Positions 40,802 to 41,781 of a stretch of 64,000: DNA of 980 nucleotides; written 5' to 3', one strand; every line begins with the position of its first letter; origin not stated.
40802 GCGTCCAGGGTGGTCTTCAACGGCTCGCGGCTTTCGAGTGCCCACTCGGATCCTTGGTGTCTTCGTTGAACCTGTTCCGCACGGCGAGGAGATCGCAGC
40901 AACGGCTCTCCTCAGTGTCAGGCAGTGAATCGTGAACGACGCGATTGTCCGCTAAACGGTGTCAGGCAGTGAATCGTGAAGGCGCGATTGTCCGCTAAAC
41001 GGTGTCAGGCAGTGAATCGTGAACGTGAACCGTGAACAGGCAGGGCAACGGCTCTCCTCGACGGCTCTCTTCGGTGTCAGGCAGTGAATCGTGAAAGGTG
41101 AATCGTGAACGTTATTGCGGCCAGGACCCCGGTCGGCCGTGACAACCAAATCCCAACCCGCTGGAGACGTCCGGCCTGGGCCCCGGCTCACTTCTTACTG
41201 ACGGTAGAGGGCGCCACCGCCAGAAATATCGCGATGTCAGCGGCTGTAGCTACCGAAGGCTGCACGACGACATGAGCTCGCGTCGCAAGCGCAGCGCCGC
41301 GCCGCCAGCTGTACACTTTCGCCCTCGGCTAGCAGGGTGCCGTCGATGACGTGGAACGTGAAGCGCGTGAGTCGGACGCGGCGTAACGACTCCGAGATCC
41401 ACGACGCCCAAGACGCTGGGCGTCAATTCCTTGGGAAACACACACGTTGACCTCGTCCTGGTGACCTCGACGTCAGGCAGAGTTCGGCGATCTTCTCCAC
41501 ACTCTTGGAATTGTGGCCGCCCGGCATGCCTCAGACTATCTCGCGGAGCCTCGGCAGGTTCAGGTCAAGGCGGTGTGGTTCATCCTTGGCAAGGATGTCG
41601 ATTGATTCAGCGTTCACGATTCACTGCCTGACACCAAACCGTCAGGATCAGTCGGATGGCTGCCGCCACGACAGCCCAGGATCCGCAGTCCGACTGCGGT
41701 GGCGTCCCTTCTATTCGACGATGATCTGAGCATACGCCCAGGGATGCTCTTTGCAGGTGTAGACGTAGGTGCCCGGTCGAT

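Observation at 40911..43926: Novel ~25-bp repeat family: tandem array upstream of the YcaO operon plus inverted dispersed copies bracketing the PQQ dehydrogenase gene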

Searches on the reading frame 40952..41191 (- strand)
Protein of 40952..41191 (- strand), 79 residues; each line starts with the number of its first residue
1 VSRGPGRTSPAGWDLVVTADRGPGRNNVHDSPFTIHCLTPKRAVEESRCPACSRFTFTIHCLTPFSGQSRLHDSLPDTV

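Call 9: search_protein_families(library=pfam, proteins=[window:40952-41191:-], max_evalue=0.01)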
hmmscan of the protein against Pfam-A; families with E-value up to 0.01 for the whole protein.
window:40952-41191:- (79 aa): 0 families

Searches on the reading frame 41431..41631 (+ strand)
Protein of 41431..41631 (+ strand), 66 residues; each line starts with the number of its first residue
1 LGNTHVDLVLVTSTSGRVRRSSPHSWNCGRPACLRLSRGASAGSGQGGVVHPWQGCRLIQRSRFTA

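Call 39: search_protein_families(library=pfam, proteins=[window:41431-41631:+], max_evalue=1)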
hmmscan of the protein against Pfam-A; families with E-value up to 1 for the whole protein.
window:41431-41631:+ (66 aa): 0 families
